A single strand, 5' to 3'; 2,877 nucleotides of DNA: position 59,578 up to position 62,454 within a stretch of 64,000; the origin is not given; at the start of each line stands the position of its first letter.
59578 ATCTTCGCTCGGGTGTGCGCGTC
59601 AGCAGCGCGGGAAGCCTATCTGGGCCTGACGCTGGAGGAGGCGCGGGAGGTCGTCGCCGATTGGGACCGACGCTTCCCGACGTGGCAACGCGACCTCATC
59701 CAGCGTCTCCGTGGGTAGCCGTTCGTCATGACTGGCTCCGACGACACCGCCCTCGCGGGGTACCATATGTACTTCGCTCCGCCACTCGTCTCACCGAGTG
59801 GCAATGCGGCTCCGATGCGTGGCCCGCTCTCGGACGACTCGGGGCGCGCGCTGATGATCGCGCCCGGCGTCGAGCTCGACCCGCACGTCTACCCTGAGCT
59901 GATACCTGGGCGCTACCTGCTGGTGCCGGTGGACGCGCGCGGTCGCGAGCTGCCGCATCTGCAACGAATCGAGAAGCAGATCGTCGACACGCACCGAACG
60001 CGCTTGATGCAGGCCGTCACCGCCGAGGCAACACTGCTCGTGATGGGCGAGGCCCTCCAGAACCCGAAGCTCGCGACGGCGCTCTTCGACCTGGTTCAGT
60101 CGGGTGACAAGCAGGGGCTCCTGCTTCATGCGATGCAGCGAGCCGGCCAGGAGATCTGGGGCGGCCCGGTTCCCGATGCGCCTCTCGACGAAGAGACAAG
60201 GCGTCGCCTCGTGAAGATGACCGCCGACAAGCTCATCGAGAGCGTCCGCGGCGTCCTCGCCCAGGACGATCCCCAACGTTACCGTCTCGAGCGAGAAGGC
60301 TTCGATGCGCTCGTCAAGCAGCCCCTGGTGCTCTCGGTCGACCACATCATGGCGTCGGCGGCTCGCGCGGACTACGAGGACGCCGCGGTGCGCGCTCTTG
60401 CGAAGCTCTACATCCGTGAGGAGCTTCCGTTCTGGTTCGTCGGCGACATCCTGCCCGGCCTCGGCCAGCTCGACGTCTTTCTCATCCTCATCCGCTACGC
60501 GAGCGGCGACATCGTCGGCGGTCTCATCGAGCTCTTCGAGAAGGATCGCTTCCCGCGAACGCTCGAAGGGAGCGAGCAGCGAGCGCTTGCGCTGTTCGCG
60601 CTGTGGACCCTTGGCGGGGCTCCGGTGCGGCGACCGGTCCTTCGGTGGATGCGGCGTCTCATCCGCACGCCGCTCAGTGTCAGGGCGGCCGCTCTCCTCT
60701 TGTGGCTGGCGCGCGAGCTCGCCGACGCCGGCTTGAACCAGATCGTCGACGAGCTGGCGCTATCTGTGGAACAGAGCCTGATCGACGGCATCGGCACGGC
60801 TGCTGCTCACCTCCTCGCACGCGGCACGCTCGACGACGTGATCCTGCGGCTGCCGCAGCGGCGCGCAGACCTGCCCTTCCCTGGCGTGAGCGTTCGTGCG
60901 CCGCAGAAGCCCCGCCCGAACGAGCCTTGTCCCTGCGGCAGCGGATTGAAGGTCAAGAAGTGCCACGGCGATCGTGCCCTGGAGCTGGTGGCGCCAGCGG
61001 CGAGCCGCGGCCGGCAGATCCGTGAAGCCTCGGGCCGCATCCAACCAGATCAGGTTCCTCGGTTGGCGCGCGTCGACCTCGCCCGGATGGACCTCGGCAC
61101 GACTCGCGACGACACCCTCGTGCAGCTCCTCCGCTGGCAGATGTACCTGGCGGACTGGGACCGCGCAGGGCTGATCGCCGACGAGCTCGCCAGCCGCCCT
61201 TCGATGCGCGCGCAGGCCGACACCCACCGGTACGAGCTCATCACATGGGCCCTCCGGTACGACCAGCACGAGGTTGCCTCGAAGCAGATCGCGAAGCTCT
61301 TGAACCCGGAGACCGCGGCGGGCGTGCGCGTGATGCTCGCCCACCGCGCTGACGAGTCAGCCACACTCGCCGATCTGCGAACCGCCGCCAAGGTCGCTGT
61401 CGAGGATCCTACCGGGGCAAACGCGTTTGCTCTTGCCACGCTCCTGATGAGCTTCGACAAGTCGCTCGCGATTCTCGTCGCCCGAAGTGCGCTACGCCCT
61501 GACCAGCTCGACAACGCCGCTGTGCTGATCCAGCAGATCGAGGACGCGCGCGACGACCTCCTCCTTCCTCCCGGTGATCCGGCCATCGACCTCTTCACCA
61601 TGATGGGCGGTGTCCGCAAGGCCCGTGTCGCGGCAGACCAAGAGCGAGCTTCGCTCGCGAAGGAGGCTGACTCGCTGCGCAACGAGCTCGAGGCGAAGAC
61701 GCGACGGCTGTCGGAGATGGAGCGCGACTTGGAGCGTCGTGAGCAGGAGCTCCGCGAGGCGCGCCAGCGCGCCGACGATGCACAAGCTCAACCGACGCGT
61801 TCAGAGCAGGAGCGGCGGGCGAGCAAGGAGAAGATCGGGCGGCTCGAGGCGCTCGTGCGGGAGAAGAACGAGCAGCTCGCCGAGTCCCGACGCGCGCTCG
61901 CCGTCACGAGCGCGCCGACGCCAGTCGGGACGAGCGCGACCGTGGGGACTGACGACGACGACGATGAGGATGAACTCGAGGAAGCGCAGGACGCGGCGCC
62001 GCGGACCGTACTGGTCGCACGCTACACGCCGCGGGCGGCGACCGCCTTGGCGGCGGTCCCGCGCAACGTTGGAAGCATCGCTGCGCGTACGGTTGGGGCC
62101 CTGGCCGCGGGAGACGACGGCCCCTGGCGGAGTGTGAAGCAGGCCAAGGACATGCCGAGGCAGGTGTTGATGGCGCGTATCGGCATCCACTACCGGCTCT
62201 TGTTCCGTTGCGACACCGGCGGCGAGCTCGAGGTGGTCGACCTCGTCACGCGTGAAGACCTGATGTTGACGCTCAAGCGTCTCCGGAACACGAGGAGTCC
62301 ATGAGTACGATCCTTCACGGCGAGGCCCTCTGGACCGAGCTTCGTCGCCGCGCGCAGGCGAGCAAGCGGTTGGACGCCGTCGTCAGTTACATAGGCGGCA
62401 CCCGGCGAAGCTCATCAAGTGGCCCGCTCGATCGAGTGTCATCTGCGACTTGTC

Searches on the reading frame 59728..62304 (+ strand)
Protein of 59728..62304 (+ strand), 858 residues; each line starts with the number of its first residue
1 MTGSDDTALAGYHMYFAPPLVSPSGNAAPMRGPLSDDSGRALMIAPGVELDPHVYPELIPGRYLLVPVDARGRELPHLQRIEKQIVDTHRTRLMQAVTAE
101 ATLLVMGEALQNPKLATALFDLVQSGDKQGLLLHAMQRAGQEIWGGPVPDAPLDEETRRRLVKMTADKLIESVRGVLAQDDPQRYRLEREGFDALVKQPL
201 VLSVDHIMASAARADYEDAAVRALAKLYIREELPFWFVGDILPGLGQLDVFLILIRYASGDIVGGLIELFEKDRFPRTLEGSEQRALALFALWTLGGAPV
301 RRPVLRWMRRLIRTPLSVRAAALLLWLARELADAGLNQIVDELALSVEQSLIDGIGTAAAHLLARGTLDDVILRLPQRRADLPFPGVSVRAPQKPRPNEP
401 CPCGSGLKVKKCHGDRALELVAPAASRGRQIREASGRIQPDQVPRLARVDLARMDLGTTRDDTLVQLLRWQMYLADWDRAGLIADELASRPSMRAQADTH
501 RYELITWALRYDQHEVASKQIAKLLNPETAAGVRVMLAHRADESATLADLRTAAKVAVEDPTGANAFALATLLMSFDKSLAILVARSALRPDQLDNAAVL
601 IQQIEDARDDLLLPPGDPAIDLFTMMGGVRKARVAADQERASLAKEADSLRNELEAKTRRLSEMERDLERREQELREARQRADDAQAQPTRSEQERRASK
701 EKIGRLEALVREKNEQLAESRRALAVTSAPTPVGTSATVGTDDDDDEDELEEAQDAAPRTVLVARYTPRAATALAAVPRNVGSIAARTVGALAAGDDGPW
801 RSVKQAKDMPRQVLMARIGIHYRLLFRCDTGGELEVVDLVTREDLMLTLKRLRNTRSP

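Call 3: search_protein_families(library=pfam, proteins=[window:59728-62304:+], max_evalue=0.1)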
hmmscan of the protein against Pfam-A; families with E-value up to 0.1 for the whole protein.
window:59728-62304:+ (858 aa): 6 families
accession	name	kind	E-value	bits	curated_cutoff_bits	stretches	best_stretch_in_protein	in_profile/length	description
PF02810.21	SEC-C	-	5.6e-06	26.5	20.4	1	398-414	2-18/19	SEC-C motif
PF25481.1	Nucleoprot-TPR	-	0.0087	16.5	27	0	637-677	14-54/80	Nucleoprotein TPR-like domain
PF24732.2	ParE_like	-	0.011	16.2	24.4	1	787-844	9-64/67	ParE-like toxin domain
PF02601.20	Exonuc_VII_L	-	0.019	14.9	35.9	1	641-722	172-257/315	Exonuclease VII, large subunit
PF03938.19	OmpH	-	0.026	15.2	32.4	1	637-715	18-105/141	Outer membrane protein (OmpH-like)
PF08614.16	ATG16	-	0.036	14.7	33.7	1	637-725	73-161/200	Autophagy protein 16 (ATG16)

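Call 4: search_protein_families(library=padloc, proteins=[window:59728-62304:+], max_evalue=0.1)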
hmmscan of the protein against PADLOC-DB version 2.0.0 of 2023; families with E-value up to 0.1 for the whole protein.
window:59728-62304:+ (858 aa): 13 families
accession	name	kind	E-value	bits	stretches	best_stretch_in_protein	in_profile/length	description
PDLC00871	E2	-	1.8e-05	22.5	1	396-421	171-196/241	E2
PDLC00833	E1-E2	-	8.8e-05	20.1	1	393-420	170-197/222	E1-E2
PDLC00865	E2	-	0.00015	19.3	1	392-420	167-195/219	E2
PDLC00872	E2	-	0.00015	19.3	1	393-418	166-191/216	E2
PDLC00870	E2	-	0.0016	16.5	1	395-418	171-194/223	E2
PDLC04917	PDC-S12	-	0.0048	14.8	1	386-413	189-216/218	-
PDLC03863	LmuB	-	0.0083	12.8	1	630-727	340-440/610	-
PDLC00861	E2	-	0.015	12.8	1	397-420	178-201/232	E2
PDLC02668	DndD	-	0.016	12.2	1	635-718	436-527/659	DndD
PDLC00512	JetC1|JetC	-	0.017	11.1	1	639-723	683-767/1123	DUF3584 domain; MukB-like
PDLC02723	PbeC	-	0.021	11.3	1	630-724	204-296/618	PbeC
PDLC03859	LmuB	-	0.036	11.2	1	640-710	348-451/611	-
PDLC00580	JetC3|JetC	-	0.039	10.2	1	637-722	740-825/1068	DUF3584 domain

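Call 8: find_homologous_proteins(query=window:59728-62304:+)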
Query window:59728-62304:+ (858 aa): 11 proteins with E <= 0.001 among 8000 candidates.
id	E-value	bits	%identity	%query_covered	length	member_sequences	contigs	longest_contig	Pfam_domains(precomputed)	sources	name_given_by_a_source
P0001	0.0e+0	1862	100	100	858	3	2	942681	PF02810.22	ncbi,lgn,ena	-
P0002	0.0e+0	1219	88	76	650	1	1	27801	PF02810.22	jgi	jgi:hypothetical protein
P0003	4.7e-79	285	34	76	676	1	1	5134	PF02810.22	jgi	jgi:hypothetical protein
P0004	1.1e-77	280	36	76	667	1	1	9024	PF02810.22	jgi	jgi:hypothetical protein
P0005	1.5e-73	267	36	76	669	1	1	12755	PF02810.22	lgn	-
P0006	6.9e-72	261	35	75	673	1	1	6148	PF02810.22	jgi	jgi:hypothetical protein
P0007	4.3e-71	259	36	75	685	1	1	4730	PF02810.22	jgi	jgi:hypothetical protein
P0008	2.4e-70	256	35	76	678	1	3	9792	PF02810.22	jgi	jgi:hypothetical protein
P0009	1.7e-69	253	35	73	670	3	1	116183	PF02810.22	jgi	jgi:hypothetical protein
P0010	1.2e-35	142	31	60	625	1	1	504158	PF02810.22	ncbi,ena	-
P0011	1.6e-6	45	25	71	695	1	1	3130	PF02810.22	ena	-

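Call 9: search_protein_families(library=ncbifam, proteins=[window:59728-62304:+], max_evalue=0.1)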
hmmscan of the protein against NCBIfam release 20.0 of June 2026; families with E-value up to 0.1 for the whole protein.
window:59728-62304:+ (858 aa): 12 families
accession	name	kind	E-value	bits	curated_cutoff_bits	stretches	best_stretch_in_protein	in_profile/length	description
TIGR02168.1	SMC_prok_B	equivalog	3.2e-05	21.9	567.35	1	633-722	702-791/1181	chromosome segregation protein SMC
TIGR02169.1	SMC_prok_A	equivalog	0.00011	20.1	729.4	1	630-725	688-783/1165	chromosome segregation protein SMC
NF002572.0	PRK02224.1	equivalog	0.0002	19.8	1087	1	637-748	362-476/888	DNA double-strand break repair ATPase Rad50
NF004088.0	PRK05590.1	equivalog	0.00034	21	140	1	391-415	141-165/166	hypothetical protein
TIGR04102.1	SWIM_PBPRA1643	hypoth_equivalog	0.00048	20.5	68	1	390-413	84-107/108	PBPRA1643 family SWIM/SEC-C metal-binding motif protein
NF007704.0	PRK10396.1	equivalog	0.0056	16.7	149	1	388-412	194-218/221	hypothetical protein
NF002449.0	PRK01617.1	equivalog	0.011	16.1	141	1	397-414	136-153/154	hypothetical protein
NF045487.1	ASRP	equivalog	0.017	13.7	300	1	638-723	355-437/593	archaea-specific SMC-related protein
TIGR01578.1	MiaB-like-B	hypoth_equivalog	0.023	13.5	314.7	0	72-138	197-263/421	tRNA (N(6)-L-threonylcarbamoyladenosine(37)-C(2))-methylthiotransferase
NF041035.1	Rad50_Halo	equivalog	0.028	12.8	1000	1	635-754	311-428/883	DNA double-strand break repair ATPase Rad50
NF001213.0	PRK00183.1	equivalog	0.049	13.7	158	1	396-413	135-152/157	hypothetical protein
NF002592.0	PRK02250.1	equivalog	0.094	12.8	158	0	397-414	150-167/167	hypothetical protein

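Call 10: search_protein_families(library=phrogs, proteins=[window:59728-62304:+], max_evalue=0.01)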
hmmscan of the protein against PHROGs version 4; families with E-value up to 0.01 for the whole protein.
window:59728-62304:+ (858 aa): 2 families
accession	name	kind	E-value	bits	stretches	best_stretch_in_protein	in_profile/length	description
phrog_1272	-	tail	0.0014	17.3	1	625-724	71-170/1606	tail length tape measure protein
phrog_24700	-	unknown function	0.0041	18.2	1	388-412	194-218/221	-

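Call 11: find_encoding_contigs(protein=P0001, flank=10000, max_places=3)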
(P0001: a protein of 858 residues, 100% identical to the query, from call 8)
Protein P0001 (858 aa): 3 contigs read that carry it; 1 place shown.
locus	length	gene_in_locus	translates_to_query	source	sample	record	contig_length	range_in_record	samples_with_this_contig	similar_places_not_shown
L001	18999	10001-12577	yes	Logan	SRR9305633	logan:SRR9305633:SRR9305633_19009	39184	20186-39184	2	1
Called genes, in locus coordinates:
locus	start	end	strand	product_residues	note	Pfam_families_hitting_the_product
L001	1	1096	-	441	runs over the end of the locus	PF02086:MethyltransfD12, PF14550:Peptidase_S78_2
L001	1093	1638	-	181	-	-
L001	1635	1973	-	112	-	-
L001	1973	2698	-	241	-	-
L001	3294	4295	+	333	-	PF16697:Yop-YscD_cpl (weak), PF00498:FHA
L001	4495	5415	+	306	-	-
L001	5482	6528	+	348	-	PF13362:Toprim_3 (weak)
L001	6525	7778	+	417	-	PF13481:AAA_25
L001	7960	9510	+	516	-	PF00270:DEAD, PF04851:ResIII, PF13604:AAA_30 (weak), PF18766:SWI2_SNF2, PF00271:Helicase_C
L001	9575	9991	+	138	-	-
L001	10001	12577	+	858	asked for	PF02810:SEC-C (weak)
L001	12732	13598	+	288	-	-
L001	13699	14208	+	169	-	-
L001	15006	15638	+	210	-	PF04127:DFP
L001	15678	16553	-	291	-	PF14567:SUKH_5 (faint), PF09346:SMI1_KNR4, PF14568:SUKH_6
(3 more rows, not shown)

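Call 12: find_encoding_contigs(protein=P0002, flank=10000, max_places=3)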
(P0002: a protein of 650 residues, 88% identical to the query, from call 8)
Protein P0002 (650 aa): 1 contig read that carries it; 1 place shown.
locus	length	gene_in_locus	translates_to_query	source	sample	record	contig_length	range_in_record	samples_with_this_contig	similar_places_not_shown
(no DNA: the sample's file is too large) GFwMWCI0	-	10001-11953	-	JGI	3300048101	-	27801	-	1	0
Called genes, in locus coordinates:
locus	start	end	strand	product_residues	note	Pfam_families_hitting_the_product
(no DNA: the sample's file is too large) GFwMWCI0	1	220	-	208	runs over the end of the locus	-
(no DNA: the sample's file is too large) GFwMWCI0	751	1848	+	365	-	PF16697:Yop-YscD_cpl (weak), PF00498:FHA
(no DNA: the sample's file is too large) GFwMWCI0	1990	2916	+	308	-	-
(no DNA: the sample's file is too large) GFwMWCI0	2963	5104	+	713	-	PF13362:Toprim_3 (faint), PF13481:AAA_25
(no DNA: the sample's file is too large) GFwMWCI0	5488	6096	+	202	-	-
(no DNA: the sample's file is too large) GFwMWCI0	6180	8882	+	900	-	PF02810:SEC-C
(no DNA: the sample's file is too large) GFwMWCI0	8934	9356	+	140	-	-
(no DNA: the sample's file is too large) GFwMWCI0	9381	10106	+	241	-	-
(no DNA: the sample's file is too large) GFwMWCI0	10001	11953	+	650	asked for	PF02810:SEC-C (weak)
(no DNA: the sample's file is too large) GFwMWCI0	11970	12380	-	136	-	-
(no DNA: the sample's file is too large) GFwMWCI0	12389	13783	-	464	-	-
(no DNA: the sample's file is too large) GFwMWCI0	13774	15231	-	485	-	-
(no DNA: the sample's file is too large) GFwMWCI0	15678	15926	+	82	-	-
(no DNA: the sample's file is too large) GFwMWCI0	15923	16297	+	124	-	-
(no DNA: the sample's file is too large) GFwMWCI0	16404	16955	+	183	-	-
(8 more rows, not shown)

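Call 13: find_encoding_contigs(protein=P0009, flank=8000, max_places=2)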
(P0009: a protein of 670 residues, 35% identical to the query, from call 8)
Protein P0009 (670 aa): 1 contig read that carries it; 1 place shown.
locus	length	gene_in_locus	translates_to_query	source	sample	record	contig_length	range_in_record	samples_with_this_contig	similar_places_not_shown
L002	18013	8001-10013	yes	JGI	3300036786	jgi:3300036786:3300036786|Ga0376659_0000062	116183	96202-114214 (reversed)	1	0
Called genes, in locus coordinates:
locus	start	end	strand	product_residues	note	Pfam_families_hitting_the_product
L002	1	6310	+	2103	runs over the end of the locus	PF13428:TPR_14 (faint), PF00515:TPR_1 (faint), PF07719:TPR_2 (faint), PF13424:TPR_12 (faint), PF13432:TPR_16 (faint), PF25064:ARM_TT21_5th (faint), PF12895:ANAPC3 (faint), PF14559:TPR_19, +7 more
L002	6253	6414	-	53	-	-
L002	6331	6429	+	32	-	-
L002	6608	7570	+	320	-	-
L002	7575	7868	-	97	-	-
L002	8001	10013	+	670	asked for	PF02810:SEC-C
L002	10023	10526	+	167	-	PF00929:RNase_T, PF16473:Rv2179c-like (weak)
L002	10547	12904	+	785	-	PF00343:Phosphorylase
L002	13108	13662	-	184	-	PF08448:PAS_4 (weak), PF13426:PAS_9 (faint)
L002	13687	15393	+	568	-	PF00672:HAMP, PF07228:SpoIIE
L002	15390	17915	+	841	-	PF00515:TPR_1 (faint), PF13432:TPR_16 (faint), PF07719:TPR_2 (faint), PF13174:TPR_6 (faint), PF13176:TPR_7 (faint), PF13414:TPR_11 (faint), PF13424:TPR_12 (faint), PF14559:TPR_19 (weak), +1 more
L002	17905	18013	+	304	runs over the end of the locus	PF12974:Phosphonate-bd (weak)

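Call 14: find_encoding_contigs(protein=P0010, flank=8000, max_places=2)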
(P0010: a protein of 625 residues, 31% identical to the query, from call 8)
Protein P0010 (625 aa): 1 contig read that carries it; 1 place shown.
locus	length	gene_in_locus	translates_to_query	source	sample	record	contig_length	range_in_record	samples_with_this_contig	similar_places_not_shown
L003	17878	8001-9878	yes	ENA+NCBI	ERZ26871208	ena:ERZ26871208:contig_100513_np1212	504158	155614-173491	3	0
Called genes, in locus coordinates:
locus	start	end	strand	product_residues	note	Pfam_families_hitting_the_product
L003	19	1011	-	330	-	-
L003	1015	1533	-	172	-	PF00160:Pro_isomerase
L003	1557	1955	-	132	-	-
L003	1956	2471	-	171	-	PF09719:C_GCAxxG_C_C (weak)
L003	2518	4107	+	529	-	-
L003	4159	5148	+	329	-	-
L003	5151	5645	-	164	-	PF00072:Response_reg, PF02954:HTH_8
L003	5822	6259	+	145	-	-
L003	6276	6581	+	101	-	PF00633:HHH (weak), PF12836:HHH_3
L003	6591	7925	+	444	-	PF04389:Peptidase_M28, PF01546:Peptidase_M20, PF07687:M20_dimer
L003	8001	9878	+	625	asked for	PF02810:SEC-C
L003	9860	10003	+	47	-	-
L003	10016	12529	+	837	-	PF00343:Phosphorylase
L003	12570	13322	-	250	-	-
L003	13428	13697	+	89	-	-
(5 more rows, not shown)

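Call 15: find_encoding_contigs(protein=P0005, flank=8000, max_places=2)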
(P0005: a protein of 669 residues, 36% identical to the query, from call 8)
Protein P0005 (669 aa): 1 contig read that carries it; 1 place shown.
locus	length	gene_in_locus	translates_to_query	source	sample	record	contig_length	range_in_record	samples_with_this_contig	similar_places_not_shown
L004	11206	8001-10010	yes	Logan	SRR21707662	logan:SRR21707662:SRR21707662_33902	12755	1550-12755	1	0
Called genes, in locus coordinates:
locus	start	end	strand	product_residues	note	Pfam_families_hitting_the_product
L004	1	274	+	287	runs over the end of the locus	PF00294:PfkB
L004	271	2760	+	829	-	-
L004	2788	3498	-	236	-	PF01738:DLH, PF00326:Peptidase_S9 (faint)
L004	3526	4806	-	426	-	-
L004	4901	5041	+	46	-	-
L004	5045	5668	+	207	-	PF04116:FA_hydroxylase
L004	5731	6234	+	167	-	PF13302:Acetyltransf_3, PF00583:Acetyltransf_1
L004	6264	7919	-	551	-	PF13211:DUF4019 (faint)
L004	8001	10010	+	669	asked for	PF02810:SEC-C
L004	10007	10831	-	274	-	PF00941:FAD_binding_5, PF03450:CO_deh_flav_C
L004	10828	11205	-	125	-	?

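Call 23: find_homologous_proteins(query=P0016)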
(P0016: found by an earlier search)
Query P0016 (341 aa): 7 proteins with E <= 0.001 among 8000 candidates.
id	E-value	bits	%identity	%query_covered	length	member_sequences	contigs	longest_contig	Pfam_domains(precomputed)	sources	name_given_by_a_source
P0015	1.9e-190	651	99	84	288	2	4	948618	-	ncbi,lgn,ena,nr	ncbi:MAG: phosphatidylserine/phosphatidylglycerophosphate/cardiolipin synthase family protein [Kofle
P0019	5.2e-104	366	53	99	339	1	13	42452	PF13091.13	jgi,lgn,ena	jgi:hypothetical protein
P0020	1.2e-100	355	51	99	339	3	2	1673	PF13091.13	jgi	jgi:hypothetical protein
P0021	2.6e-86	308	45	99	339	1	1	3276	PF13091.13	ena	-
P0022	1.2e-57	214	40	93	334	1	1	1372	-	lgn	-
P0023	6.0e-47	179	37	91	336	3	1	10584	PF13091.13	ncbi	-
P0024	7.7e-34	136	35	73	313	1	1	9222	PF13091.13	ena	-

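Call 24: find_encoding_contigs(protein=P0019, flank=8000, max_places=3)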
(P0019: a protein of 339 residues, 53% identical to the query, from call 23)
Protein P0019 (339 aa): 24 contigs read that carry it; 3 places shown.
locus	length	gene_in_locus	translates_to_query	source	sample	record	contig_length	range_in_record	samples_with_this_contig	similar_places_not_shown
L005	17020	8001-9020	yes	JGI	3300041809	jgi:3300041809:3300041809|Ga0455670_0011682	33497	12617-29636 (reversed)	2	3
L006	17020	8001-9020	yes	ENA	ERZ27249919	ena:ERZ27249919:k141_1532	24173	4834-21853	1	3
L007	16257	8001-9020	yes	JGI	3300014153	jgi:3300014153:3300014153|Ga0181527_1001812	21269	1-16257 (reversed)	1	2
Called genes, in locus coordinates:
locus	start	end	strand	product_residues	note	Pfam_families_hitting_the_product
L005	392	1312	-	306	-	PF13814:Replic_Relax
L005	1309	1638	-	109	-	-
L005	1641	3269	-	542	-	-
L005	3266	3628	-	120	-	-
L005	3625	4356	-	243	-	-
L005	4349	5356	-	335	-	-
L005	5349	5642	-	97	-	-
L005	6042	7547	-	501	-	-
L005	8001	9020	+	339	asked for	PF13091:PLDc_2 (weak)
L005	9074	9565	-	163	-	-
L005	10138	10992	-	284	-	-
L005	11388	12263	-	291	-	PF13540:RCC1_2 (weak), PF25390:WD40_RLD (faint), PF13540:RCC1_2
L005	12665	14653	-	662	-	PF01323:DSBA, PF13462:Thioredoxin_4, PF13428:TPR_14 (faint), PF00515:TPR_1 (faint), PF07719:TPR_2 (faint), PF13432:TPR_16, PF14559:TPR_19 (weak), PF13424:TPR_12 (weak), +2 more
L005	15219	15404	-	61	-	-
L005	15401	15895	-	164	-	-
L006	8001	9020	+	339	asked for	PF13091:PLDc_2 (weak)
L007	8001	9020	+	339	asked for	PF13091:PLDc_2 (weak)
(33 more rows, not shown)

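Call 25: find_encoding_contigs(protein=P0023, flank=8000, max_places=2)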
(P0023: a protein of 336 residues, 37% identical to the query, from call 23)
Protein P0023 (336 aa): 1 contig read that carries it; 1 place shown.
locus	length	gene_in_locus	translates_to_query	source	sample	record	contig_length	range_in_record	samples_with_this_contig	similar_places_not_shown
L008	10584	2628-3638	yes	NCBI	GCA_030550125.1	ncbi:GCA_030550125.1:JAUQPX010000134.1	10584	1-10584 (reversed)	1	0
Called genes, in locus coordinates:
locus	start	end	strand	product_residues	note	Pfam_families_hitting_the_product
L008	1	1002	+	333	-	?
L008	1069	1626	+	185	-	-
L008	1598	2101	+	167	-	PF10107:Endonuc_Holl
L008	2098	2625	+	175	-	PF10107:Endonuc_Holl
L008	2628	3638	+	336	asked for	PF13091:PLDc_2 (weak)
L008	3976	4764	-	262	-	PF00702:Hydrolase, PF13344:Hydrolase_6, PF13419:HAD_2 (faint), PF13242:Hydrolase_like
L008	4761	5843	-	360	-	PF00005:ABC_tran, PF02463:SMC_N (faint), PF13304:AAA_21 (faint), PF17912:OB_MalK (weak)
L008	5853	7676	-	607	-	PF00528:BPD_transp_1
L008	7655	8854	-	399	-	-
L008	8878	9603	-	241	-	PF00392:GntR, PF07702:UTRA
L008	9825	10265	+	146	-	PF01548:DEDD_Tnp_IS110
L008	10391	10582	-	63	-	?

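Call 26: find_encoding_contigs(protein=P0024, flank=8000, max_places=2)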
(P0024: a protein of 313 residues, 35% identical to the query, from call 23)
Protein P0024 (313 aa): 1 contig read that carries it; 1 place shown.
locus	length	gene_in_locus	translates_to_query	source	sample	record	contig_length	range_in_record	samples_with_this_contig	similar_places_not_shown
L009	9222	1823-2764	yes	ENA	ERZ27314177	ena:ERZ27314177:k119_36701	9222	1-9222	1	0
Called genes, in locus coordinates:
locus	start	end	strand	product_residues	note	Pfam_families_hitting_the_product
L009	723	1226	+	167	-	PF10107:Endonuc_Holl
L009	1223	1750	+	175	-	PF10107:Endonuc_Holl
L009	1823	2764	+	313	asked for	PF13091:PLDc_2 (weak)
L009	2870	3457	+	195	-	-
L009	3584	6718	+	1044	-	PF13086:AAA_11, PF13245:AAA_19 (weak), PF13604:AAA_30 (weak), PF13087:AAA_12, PF13091:PLDc_2, PF01396:Zn_ribbon_Top1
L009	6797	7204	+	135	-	-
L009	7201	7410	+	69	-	-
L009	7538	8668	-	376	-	PF01548:DEDD_Tnp_IS110, PF02371:Transposase_20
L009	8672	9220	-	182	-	?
